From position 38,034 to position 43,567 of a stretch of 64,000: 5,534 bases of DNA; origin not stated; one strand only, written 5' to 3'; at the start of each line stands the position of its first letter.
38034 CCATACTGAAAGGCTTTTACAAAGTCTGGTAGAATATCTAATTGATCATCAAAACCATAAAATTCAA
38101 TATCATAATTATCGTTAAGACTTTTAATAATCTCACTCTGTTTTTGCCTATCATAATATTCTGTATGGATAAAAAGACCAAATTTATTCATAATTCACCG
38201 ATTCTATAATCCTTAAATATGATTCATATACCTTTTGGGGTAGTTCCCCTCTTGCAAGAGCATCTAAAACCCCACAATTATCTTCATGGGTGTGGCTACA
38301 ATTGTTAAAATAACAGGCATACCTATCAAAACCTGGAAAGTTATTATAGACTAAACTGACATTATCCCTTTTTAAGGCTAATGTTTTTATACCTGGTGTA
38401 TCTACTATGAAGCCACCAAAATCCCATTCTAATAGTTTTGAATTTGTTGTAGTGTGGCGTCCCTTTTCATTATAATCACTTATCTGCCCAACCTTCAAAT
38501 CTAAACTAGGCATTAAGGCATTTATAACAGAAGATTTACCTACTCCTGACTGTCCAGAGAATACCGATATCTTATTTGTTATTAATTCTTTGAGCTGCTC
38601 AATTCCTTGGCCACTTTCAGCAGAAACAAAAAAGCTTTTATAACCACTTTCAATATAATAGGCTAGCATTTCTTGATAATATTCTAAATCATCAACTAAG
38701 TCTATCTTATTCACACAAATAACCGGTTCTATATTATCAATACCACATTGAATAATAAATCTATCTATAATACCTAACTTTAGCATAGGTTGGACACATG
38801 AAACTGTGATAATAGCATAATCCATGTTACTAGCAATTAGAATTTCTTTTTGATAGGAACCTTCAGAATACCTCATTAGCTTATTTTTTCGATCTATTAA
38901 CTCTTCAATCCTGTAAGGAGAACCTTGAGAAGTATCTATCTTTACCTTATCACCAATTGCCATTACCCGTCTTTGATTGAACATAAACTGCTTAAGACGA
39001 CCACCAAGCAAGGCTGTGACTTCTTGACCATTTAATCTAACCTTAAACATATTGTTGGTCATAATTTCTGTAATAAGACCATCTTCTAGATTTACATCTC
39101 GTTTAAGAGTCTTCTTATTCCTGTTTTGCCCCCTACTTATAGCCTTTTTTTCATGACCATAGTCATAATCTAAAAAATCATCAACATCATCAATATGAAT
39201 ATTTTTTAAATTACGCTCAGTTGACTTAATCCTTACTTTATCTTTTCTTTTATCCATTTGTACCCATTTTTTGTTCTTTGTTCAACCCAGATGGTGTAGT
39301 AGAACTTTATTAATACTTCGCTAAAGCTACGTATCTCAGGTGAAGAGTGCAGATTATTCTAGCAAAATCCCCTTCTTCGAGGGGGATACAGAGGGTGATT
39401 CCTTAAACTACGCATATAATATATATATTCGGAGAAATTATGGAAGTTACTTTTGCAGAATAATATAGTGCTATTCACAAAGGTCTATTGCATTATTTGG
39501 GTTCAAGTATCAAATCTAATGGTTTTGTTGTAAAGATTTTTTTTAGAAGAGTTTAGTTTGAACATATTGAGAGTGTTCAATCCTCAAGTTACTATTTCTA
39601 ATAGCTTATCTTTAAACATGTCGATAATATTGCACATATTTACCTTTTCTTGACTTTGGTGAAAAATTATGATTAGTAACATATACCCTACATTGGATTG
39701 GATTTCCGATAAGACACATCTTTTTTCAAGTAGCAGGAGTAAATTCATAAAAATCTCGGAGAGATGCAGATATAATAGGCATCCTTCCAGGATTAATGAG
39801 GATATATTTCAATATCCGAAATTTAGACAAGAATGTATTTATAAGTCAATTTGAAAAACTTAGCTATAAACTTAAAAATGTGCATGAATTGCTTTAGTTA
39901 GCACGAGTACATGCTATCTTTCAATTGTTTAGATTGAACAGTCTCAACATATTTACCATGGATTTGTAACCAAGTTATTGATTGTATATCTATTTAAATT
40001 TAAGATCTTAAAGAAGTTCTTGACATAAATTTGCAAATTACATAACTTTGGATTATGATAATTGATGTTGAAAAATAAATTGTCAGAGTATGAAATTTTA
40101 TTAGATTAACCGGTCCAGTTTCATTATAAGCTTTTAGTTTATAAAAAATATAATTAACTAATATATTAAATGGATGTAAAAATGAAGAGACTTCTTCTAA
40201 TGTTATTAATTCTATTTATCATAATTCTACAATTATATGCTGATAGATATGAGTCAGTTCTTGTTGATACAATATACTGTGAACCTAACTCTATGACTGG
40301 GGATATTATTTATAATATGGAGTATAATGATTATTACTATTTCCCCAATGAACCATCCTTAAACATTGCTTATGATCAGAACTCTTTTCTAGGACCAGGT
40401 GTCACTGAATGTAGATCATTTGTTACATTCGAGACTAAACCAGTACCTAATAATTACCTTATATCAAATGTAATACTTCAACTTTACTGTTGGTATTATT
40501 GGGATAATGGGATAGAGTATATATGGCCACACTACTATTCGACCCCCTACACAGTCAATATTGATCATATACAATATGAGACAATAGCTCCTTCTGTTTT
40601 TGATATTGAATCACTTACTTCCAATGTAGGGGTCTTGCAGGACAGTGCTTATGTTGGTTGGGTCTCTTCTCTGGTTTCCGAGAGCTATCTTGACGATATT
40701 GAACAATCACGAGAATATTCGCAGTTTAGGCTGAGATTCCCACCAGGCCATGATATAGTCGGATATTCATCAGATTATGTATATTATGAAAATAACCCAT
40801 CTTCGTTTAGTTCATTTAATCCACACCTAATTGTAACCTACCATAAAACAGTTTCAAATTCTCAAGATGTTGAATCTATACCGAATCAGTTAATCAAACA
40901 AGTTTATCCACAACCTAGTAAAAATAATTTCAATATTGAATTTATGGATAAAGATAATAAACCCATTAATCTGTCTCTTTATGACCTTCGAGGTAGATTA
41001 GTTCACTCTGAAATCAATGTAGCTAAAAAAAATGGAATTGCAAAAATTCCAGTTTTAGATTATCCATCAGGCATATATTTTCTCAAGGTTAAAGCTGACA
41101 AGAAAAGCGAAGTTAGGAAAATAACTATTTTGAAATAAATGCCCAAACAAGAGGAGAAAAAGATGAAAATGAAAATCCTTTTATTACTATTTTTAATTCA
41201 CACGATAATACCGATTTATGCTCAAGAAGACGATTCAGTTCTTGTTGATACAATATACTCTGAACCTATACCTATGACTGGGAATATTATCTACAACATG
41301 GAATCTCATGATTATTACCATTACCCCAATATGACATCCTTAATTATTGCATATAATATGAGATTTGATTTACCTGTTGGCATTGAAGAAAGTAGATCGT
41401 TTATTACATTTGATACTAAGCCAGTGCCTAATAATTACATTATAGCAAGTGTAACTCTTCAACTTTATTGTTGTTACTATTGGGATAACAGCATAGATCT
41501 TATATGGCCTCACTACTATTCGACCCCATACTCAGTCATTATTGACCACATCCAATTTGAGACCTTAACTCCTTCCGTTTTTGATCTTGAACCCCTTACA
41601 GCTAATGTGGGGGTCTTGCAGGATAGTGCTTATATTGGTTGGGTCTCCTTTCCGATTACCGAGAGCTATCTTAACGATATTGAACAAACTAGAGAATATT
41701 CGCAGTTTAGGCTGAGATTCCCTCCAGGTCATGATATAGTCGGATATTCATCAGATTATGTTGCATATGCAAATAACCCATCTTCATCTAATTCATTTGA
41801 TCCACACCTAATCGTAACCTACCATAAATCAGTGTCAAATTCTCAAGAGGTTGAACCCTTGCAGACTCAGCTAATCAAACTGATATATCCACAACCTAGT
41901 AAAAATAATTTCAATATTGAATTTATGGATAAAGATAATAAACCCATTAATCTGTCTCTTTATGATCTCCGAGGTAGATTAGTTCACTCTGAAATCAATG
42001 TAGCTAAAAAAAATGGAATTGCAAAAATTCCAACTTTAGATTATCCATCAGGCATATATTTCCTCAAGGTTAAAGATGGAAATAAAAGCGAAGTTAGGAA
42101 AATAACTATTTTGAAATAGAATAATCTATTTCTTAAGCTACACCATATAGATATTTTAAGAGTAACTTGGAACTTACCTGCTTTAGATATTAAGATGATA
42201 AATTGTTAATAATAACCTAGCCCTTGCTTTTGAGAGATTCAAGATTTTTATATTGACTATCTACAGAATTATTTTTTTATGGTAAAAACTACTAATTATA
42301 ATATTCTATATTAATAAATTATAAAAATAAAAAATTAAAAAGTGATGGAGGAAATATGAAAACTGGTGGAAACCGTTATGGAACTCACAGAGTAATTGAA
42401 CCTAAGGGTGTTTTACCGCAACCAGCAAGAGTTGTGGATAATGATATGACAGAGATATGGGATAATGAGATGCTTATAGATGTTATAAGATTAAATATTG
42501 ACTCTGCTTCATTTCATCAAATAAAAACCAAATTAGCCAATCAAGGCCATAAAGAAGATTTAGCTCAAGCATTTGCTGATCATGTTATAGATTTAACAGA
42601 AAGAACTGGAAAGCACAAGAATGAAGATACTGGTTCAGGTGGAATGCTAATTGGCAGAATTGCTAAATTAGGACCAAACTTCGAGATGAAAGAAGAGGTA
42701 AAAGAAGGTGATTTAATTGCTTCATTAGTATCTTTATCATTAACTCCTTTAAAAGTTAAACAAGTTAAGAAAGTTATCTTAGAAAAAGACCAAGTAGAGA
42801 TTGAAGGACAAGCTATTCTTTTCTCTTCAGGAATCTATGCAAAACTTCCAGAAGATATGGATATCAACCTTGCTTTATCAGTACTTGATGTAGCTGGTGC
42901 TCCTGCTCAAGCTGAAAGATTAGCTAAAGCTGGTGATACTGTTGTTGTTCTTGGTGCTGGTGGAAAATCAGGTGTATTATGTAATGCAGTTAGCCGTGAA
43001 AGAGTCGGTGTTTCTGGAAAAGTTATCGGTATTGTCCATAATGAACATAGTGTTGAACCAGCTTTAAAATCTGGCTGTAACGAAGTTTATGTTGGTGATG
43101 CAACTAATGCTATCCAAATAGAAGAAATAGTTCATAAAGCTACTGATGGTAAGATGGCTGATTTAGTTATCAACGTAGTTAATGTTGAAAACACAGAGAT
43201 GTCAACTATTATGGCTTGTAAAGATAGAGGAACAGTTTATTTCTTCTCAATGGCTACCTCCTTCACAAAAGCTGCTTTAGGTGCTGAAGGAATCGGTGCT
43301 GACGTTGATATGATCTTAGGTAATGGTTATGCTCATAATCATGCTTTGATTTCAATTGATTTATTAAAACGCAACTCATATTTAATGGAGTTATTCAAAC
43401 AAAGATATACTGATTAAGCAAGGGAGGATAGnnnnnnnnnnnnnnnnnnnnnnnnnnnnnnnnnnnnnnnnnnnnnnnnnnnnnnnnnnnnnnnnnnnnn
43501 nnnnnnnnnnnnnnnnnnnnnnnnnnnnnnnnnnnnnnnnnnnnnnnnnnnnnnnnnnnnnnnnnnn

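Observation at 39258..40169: A 912-bp ORF-free mosaic island; such islands cluster around T9SS-cargo genes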

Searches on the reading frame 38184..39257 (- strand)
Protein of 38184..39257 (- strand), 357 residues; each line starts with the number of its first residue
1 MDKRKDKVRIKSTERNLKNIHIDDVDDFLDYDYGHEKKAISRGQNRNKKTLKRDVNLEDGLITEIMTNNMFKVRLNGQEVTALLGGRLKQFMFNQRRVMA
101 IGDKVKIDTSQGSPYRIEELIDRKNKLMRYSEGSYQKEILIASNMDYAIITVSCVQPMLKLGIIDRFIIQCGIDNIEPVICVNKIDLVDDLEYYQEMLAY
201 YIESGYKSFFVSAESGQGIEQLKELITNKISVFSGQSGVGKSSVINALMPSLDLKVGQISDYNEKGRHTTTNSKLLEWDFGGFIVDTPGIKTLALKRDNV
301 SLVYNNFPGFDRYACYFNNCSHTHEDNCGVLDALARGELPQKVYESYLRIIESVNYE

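Call 10: search_protein_families(library=pfam, proteins=[window:38184-39257:-], max_evalue=0.01)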
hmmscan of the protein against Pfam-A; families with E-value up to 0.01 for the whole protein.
window:38184-39257:- (357 aa): 6 families
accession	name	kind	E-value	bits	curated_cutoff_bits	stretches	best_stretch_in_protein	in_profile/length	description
PF03193.22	RsgA_GTPase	-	1.7e-54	184.7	30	1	121-295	2-173/174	RsgA GTPase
PF01926.29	MMR_HSR1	-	4.9e-06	27.1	21.9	1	232-291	3-58/113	50S ribosome-binding GTPase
PF00009.33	GTP_EFTU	-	4.4e-05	23.6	26.5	1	142-230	90-186/188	Elongation factor Tu GTP binding domain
PF01176.25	eIF-1a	-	9.3e-05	22.4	30.2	1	59-112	4-54/64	Translation initiation factor 1A / IF-1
PF16897.10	MMR_HSR1_Xtn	-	0.00039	20.8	35.2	1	176-230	56-104/106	C-terminal region of MMR_HSR1 domain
PF20703.3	nSTAND1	-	0.0096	16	27.1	0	219-257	23-60/379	Novel STAND NTPase 1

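Call 17: find_encoding_contigs(protein=window:38184-39257:-, flank=10000, max_places=6)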
Protein window:38184-39257:- (357 aa): no gene with exactly this product is on record in the collection.

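Call 36: find_homologous_proteins(query=window:38184-39257:-, max_evalue=1e-40)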
Query window:38184-39257:- (357 aa): 4888 proteins with E <= 1e-40 among 8000 candidates; the best 120 are listed.
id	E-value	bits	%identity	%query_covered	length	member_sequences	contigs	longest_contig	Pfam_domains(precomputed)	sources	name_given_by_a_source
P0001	2.0e-229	778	96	100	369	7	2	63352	PF01926.30,PF03193.23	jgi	jgi:ribosome biogenesis GTPase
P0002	1.0e-209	714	87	100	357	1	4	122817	PF01926.30,PF00009.34,PF03193.23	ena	-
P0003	3.6e-206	702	86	100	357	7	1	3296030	PF01926.30,PF03193.23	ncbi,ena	-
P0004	6.0e-206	701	84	100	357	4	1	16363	PF01926.30,PF03193.23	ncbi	-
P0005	2.6e-204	696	85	100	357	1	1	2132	PF01926.30,PF03193.23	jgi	jgi:ribosome biogenesis GTPase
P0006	1.1e-200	684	83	100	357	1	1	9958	PF01926.30,PF00009.34,PF03193.23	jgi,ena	-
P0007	1.4e-197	674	81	100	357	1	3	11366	PF01926.30,PF03193.23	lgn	-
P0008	5.7e-193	659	79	100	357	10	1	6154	PF01926.30,PF03193.23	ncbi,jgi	ncbi:MAG: ribosome small subunit-dependent GTPase A [Candidatus Cloacimonadales bacterium]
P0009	1.6e-182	624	75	100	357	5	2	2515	PF01926.30,PF03193.23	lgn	-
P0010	5.8e-166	570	70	99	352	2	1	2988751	PF01926.30,PF03193.23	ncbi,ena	-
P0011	1.4e-154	532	63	99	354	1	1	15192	PF01926.30,PF03193.23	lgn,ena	-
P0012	6.1e-146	504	84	73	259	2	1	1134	PF01926.30,PF00009.34,PF03193.23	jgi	jgi:ribosome biogenesis GTPase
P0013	2.0e-129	450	84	68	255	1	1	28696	PF01176.26,PF03193.23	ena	-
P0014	5.0e-103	363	49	99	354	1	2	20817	PF02421.25,PF03193.23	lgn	-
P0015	3.1e-102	360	47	99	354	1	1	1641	PF01926.30,PF03193.23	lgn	-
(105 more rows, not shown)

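Call 37: find_encoding_contigs(protein=P0001, flank=7000, max_places=2)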
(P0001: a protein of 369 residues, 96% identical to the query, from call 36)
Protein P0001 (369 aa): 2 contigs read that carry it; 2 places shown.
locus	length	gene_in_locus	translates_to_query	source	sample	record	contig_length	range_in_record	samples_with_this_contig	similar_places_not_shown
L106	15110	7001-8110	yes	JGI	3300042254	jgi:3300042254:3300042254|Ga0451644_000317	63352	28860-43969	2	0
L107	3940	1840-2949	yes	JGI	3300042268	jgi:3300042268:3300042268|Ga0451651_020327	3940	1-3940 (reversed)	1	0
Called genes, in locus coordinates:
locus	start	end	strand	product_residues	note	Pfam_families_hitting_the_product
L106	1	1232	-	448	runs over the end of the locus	PF00990:GGDEF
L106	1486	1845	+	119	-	PF22747:Zn_ribbon_DUF2089, PF09862:DUF2089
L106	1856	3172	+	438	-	PF13349:DUF4097, PF22746:SHOCT-like_DUF2089-C (weak)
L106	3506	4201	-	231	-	PF02678:Pirin, PF07883:Cupin_2, PF17954:Pirin_C_2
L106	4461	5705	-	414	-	PF13353:Fer4_12 (weak), PF04055:Radical_SAM, PF12544:LAM_C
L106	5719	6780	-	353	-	PF26370:KDD_N, PF00107:ADH_zinc_N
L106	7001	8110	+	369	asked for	PF03193:RsgA_GTPase, PF01926:MMR_HSR1 (weak)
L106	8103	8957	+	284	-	PF01513:NAD_kinase, PF20143:NAD_kinase_C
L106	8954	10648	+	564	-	PF02463:SMC_N, PF13476:AAA_23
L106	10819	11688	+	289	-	-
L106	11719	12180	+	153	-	PF01957:NfeD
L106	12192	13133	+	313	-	PF01145:Band_7, PF16200:Band_7_C (weak)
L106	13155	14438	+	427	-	PF03952:Enolase_N, PF00113:Enolase_C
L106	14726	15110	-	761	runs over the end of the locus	PF13860:FlgD_ig, PF18962:Por_Secre_tail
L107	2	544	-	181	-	?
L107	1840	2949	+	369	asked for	PF03193:RsgA_GTPase, PF01926:MMR_HSR1 (weak)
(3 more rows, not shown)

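Call 38: find_encoding_contigs(protein=P0002, flank=7000, max_places=2)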
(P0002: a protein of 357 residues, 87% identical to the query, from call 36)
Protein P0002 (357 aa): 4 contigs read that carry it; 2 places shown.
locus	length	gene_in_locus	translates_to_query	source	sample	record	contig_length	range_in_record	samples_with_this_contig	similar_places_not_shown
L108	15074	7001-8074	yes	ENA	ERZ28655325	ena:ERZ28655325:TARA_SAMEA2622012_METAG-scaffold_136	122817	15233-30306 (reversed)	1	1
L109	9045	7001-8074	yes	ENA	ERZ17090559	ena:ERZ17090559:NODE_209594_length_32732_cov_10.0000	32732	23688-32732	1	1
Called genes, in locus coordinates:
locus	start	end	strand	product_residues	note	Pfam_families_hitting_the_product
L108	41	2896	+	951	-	PF13860:FlgD_ig, PF18962:Por_Secre_tail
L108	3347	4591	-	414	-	PF13353:Fer4_12 (weak), PF04055:Radical_SAM, PF12544:LAM_C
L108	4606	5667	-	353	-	PF26370:KDD_N, PF00107:ADH_zinc_N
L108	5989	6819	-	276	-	PF03372:Exo_endo_phos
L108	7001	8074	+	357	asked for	PF03193:RsgA_GTPase, PF00009:GTP_EFTU (faint), PF01926:MMR_HSR1 (weak)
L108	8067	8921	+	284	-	PF01513:NAD_kinase, PF20143:NAD_kinase_C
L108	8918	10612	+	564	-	PF02463:SMC_N, PF13175:AAA_15, PF13476:AAA_23 (weak)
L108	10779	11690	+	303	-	-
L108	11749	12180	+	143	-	PF01957:NfeD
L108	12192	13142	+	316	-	PF01145:Band_7, PF16200:Band_7_C (weak)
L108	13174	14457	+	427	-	PF03952:Enolase_N, PF07476:MAAL_C (faint), PF00113:Enolase_C, PF13378:MR_MLE_C (weak)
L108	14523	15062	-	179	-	PF00583:Acetyltransf_1, PF13673:Acetyltransf_10 (faint), PF13508:Acetyltransf_7 (weak)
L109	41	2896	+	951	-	PF13860:FlgD_ig, PF18962:Por_Secre_tail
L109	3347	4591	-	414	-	PF13353:Fer4_12 (weak), PF04055:Radical_SAM, PF12544:LAM_C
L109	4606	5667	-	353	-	PF26370:KDD_N, PF00107:ADH_zinc_N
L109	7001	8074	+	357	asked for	PF03193:RsgA_GTPase, PF00009:GTP_EFTU (faint), PF01926:MMR_HSR1 (weak)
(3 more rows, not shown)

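Call 39: find_encoding_contigs(protein=P0003, flank=7000, max_places=2)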
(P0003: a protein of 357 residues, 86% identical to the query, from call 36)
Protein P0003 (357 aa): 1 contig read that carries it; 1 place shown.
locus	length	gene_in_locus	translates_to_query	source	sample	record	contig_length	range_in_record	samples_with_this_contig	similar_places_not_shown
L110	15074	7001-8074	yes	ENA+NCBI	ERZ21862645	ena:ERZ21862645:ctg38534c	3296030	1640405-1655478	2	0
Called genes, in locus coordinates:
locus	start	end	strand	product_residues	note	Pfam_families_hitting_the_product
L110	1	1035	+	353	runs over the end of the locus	-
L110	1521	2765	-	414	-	PF13353:Fer4_12 (weak), PF04055:Radical_SAM, PF12544:LAM_C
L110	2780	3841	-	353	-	PF26370:KDD_N, PF00107:ADH_zinc_N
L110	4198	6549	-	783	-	PF13860:FlgD_ig, PF18962:Por_Secre_tail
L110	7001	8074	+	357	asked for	PF03193:RsgA_GTPase, PF01926:MMR_HSR1 (weak)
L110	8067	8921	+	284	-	PF01513:NAD_kinase, PF20143:NAD_kinase_C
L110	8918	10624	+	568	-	PF02463:SMC_N, PF13476:AAA_23 (weak)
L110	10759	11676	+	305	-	-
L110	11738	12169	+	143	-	PF01957:NfeD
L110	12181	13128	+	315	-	PF01145:Band_7, PF16200:Band_7_C (weak)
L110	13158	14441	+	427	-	PF03952:Enolase_N, PF07476:MAAL_C (faint), PF00113:Enolase_C, PF13378:MR_MLE_C (weak)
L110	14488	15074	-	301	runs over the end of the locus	-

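Call 63: find_encoding_contigs(protein=P0004, flank=6000, max_places=1)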
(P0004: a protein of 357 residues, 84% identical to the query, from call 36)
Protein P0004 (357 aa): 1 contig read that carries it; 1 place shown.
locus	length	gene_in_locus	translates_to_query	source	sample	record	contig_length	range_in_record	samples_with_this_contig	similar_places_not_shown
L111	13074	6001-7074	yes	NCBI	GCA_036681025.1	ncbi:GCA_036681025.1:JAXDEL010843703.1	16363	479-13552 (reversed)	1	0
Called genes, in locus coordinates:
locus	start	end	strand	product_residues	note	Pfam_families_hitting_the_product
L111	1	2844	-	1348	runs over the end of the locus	PF18962:Por_Secre_tail, PF13860:FlgD_ig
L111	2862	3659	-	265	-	-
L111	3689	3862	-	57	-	-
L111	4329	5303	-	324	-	PF04542:Sigma70_r2 (weak)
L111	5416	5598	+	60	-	-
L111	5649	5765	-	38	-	-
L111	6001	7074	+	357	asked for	PF03193:RsgA_GTPase, PF01926:MMR_HSR1 (faint)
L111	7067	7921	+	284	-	PF01513:NAD_kinase, PF20143:NAD_kinase_C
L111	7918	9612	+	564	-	PF02463:SMC_N, PF13476:AAA_23 (faint)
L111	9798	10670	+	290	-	-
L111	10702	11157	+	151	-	PF01957:NfeD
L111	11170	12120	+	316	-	PF01145:Band_7, PF16200:Band_7_C (weak)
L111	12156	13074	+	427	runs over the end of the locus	PF03952:Enolase_N, PF00113:Enolase_C, PF13378:MR_MLE_C (weak), PF07476:MAAL_C (weak)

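Call 64: find_encoding_contigs(protein=P0010, flank=6000, max_places=1)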
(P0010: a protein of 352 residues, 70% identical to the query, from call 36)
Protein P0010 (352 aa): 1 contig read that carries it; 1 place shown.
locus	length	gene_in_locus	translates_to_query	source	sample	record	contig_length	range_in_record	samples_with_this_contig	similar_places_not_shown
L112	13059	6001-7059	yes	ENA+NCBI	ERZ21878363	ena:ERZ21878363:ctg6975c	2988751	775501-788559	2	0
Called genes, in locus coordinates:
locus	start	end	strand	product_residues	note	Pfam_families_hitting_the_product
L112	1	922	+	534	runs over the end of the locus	PF02397:Bac_transf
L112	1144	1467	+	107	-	-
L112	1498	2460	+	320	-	PF01073:3Beta_HSD, PF01370:Epimerase, PF02719:Polysacc_synt_2, PF04321:RmlD_sub_bind, PF13460:NAD_binding_10 (weak), PF16363:GDP_Man_Dehyd, PF07993:NAD_binding_4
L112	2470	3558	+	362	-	PF02350:Epimerase_2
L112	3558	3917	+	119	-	PF04892:VanZ-LLP1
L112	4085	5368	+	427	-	PF13860:FlgD_ig, PF18962:Por_Secre_tail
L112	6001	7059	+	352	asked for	PF03193:RsgA_GTPase, PF01926:MMR_HSR1 (weak)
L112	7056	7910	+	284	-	PF01513:NAD_kinase, PF20143:NAD_kinase_C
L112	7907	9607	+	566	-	PF02463:SMC_N, PF13476:AAA_23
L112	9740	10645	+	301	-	-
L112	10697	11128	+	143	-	PF01957:NfeD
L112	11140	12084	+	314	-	PF01145:Band_7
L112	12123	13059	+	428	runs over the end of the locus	PF03952:Enolase_N, PF07476:MAAL_C (faint), PF00113:Enolase_C, PF13378:MR_MLE_C (weak)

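Call 65: find_encoding_contigs(protein=P0006, flank=6000, max_places=1)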
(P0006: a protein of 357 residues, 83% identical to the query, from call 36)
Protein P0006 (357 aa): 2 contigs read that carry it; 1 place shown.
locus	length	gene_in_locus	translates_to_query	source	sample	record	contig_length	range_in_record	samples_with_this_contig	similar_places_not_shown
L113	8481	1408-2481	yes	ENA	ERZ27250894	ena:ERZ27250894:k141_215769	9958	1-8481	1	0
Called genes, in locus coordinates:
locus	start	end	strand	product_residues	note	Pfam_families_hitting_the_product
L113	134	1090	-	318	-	PF18962:Por_Secre_tail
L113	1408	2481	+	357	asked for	PF03193:RsgA_GTPase, PF00009:GTP_EFTU (faint), PF01926:MMR_HSR1 (weak)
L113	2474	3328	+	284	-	PF01513:NAD_kinase, PF20143:NAD_kinase_C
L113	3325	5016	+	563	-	PF02463:SMC_N, PF13476:AAA_23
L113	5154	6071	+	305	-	-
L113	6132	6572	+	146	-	PF01957:NfeD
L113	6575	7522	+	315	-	PF01145:Band_7, PF16200:Band_7_C (weak)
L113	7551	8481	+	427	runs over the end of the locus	PF03952:Enolase_N, PF07476:MAAL_C (faint), PF00113:Enolase_C, PF13378:MR_MLE_C (weak)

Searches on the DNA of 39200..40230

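Call 14: search_rna_families(source=window, start=39200, end=40230, threshold=evalue, max_evalue=10)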
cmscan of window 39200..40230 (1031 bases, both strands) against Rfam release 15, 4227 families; matches with E-value up to 10: 2.
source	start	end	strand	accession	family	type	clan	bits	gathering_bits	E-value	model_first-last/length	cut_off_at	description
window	39738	39827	+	RF00267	snoR64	Gene; snRNA; snoRNA; CD-box;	-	17.3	45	6.4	1-94/94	no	Small nucleolar RNA R64/Z200 family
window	39739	39824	-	RF01447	S_pombe_snR98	Gene; snRNA; snoRNA; HACA-box;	-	11.2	40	8.6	1-212/212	no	small nucleolar RNA snR98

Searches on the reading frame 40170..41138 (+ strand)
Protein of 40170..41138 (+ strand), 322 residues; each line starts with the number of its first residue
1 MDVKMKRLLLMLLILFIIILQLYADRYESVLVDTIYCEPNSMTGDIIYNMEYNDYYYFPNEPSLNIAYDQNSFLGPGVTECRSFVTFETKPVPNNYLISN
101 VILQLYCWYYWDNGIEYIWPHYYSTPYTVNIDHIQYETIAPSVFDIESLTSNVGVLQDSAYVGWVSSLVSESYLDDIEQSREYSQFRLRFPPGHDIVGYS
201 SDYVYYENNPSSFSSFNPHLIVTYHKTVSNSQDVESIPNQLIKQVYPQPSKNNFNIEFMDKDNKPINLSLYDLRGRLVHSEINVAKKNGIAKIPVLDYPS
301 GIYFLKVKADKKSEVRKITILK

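Call 10: search_protein_families(library=pfam, proteins=[window:40170-41138:+], max_evalue=0.01)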
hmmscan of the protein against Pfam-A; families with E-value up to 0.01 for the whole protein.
window:40170-41138:+ (322 aa): 1 family
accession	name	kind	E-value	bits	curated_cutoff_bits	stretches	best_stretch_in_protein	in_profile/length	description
PF18962.6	Por_Secre_tail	-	6.5e-15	55.6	27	1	245-320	1-75/75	Secretion system C-terminal sorting domain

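Call 18: find_encoding_contigs(protein=window:40170-41138:+, flank=10000, max_places=6)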
Protein window:40170-41138:+ (322 aa): no gene with exactly this product is on record in the collection.

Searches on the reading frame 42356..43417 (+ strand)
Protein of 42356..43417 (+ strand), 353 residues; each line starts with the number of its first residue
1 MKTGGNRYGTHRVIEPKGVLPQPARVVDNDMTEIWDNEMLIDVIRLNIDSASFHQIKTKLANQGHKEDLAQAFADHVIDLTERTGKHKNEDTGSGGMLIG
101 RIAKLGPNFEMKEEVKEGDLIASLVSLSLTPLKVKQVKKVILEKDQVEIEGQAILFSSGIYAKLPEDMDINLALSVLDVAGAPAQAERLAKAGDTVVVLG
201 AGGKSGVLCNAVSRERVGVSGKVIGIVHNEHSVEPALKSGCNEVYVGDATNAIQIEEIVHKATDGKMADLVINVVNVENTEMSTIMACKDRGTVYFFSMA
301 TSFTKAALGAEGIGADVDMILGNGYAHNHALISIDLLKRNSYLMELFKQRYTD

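Call 10: search_protein_families(library=pfam, proteins=[window:42356-43417:+], max_evalue=0.01)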
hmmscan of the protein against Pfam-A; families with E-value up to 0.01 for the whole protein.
window:42356-43417:+ (353 aa): 1 family
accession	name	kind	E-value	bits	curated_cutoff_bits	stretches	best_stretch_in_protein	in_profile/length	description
PF00107.32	ADH_zinc_N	-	6.5e-08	33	31.8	1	218-299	14-90/129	Zinc-binding dehydrogenase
